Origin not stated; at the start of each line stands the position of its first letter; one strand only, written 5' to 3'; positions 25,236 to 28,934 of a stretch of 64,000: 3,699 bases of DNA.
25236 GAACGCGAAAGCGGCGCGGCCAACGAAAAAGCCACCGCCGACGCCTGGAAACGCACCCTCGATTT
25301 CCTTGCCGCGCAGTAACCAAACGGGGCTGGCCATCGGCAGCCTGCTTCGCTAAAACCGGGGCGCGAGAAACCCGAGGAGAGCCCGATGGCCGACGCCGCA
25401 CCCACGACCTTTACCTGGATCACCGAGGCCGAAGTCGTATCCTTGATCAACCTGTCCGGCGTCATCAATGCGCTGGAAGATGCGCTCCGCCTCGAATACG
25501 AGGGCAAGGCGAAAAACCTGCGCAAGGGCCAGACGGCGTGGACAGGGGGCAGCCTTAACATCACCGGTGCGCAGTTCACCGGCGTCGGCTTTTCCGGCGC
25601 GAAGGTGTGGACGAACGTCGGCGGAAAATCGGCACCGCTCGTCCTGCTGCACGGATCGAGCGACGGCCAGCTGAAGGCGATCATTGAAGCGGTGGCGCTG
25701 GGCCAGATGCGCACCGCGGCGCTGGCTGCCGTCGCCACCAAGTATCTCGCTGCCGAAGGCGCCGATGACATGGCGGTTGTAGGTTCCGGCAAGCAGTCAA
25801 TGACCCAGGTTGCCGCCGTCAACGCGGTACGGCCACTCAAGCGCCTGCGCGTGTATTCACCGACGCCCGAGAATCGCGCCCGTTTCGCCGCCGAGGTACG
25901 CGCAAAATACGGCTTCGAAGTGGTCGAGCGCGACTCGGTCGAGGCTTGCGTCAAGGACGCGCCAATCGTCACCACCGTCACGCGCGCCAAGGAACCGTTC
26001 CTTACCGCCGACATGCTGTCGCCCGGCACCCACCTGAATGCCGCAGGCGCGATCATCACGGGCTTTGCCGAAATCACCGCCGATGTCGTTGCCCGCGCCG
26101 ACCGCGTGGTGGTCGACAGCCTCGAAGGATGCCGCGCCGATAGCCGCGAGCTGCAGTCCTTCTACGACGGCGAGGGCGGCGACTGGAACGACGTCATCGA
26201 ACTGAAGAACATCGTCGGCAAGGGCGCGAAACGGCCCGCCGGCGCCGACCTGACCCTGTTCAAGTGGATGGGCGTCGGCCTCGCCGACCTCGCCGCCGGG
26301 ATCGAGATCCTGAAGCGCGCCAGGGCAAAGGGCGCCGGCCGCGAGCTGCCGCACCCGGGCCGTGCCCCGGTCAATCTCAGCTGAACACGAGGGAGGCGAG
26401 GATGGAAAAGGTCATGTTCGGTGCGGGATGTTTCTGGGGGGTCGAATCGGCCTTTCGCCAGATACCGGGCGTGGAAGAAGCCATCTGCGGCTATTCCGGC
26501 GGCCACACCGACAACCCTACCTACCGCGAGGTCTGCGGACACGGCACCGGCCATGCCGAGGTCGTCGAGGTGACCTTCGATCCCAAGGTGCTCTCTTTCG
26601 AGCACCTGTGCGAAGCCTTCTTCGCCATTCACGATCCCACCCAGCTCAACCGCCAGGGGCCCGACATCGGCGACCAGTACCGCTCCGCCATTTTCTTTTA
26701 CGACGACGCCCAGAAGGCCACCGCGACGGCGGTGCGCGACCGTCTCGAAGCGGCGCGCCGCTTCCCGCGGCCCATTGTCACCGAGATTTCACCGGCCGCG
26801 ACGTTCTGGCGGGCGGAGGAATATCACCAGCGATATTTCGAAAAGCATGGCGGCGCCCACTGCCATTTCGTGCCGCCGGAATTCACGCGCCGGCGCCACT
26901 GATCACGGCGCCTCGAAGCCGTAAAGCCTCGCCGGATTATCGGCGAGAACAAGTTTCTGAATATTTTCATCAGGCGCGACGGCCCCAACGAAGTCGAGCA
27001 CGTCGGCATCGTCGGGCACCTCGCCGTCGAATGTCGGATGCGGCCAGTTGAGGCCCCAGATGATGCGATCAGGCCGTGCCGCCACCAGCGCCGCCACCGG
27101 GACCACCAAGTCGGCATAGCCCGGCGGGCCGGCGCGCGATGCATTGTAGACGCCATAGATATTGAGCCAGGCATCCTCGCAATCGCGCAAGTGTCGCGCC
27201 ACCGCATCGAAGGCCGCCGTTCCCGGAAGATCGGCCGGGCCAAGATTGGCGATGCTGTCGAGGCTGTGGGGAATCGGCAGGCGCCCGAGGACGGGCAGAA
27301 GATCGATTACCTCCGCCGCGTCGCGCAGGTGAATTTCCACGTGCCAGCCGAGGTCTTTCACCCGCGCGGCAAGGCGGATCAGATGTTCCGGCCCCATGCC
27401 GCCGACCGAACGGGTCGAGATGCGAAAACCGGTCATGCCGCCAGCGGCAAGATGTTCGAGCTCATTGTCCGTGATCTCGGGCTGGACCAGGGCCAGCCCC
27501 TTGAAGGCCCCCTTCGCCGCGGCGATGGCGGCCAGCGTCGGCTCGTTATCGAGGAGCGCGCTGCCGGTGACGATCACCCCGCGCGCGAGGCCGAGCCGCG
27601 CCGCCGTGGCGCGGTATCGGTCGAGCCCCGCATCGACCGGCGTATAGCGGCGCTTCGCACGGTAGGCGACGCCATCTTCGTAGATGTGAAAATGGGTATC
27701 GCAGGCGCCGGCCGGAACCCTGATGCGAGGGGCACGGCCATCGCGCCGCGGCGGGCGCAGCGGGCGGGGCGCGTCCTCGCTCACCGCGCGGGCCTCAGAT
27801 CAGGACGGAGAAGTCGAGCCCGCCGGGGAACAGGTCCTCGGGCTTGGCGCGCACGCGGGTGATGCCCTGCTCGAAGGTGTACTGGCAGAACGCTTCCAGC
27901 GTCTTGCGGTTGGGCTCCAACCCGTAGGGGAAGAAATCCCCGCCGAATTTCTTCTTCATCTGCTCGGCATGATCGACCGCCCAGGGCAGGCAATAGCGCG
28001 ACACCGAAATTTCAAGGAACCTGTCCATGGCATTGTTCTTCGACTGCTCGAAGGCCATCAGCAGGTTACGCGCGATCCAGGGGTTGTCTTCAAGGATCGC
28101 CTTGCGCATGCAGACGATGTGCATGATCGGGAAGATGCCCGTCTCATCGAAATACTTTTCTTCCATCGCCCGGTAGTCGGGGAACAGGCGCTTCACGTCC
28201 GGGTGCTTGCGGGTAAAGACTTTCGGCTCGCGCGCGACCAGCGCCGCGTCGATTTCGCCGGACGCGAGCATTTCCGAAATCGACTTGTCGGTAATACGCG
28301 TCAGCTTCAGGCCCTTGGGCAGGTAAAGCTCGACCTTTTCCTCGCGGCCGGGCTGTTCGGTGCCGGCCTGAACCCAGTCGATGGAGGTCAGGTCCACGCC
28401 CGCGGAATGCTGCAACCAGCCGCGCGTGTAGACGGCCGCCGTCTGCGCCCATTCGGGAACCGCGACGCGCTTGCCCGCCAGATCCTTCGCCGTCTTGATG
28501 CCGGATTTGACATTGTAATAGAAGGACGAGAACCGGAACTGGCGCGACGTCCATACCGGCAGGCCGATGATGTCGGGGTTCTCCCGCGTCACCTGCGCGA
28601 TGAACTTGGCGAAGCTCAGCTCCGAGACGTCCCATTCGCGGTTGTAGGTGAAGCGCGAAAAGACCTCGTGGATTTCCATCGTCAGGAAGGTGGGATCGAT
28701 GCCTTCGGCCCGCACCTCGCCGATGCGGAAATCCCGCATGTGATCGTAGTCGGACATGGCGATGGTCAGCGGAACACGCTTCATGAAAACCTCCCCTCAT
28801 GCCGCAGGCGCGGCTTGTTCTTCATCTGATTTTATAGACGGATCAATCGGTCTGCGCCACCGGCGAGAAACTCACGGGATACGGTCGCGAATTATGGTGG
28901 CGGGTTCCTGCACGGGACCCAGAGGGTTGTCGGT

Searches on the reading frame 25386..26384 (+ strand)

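Call 67: search_protein_families(library=pfam, proteins=[window:25386-26384:+], max_evalue=0.00001)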
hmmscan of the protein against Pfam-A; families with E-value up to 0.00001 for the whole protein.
window:25386-26384:+ (332 aa): 1 family
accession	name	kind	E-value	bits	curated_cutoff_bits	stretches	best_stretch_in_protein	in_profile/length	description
PF02423.21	OCD_Mu_crystall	-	1.3e-46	159.5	24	1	14-314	8-312/314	Ornithine cyclodeaminase/mu-crystallin family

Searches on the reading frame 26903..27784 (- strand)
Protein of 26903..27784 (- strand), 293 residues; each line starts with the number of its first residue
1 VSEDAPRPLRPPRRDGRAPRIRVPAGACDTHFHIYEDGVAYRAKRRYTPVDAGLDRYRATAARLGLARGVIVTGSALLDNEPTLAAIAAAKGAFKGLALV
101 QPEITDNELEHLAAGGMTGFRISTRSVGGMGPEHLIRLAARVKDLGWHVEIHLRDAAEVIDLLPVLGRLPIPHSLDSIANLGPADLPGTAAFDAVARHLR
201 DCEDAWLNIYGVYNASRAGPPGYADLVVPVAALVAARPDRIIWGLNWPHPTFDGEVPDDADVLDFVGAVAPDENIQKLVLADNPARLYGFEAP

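Call 67: search_protein_families(library=pfam, proteins=[window:26903-27784:-], max_evalue=0.00001)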
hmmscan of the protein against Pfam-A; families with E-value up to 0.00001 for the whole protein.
window:26903-27784:- (293 aa): 1 family
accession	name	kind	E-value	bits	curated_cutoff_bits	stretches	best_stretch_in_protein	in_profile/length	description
PF04909.20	Amidohydro_2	-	1.1e-30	107.8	26.4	1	28-290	1-289/289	Amidohydrolase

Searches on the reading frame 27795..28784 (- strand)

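Call 67: search_protein_families(library=pfam, proteins=[window:27795-28784:-], max_evalue=0.00001)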
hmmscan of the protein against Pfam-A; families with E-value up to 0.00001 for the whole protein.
window:27795-28784:- (329 aa): 0 families

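Call 89: search_protein_families(library=ncbifam, proteins=[window:27795-28784:-], max_evalue=0.001)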
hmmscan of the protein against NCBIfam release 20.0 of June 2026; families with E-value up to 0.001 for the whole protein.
window:27795-28784:- (329 aa): 1 family
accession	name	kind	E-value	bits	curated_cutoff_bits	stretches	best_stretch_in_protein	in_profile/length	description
TIGR01728.1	SsuA_fam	subfamily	3.3e-07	29.8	163.5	1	90-250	89-214/290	aliphatic sulfonate ABC transporter substrate-binding protein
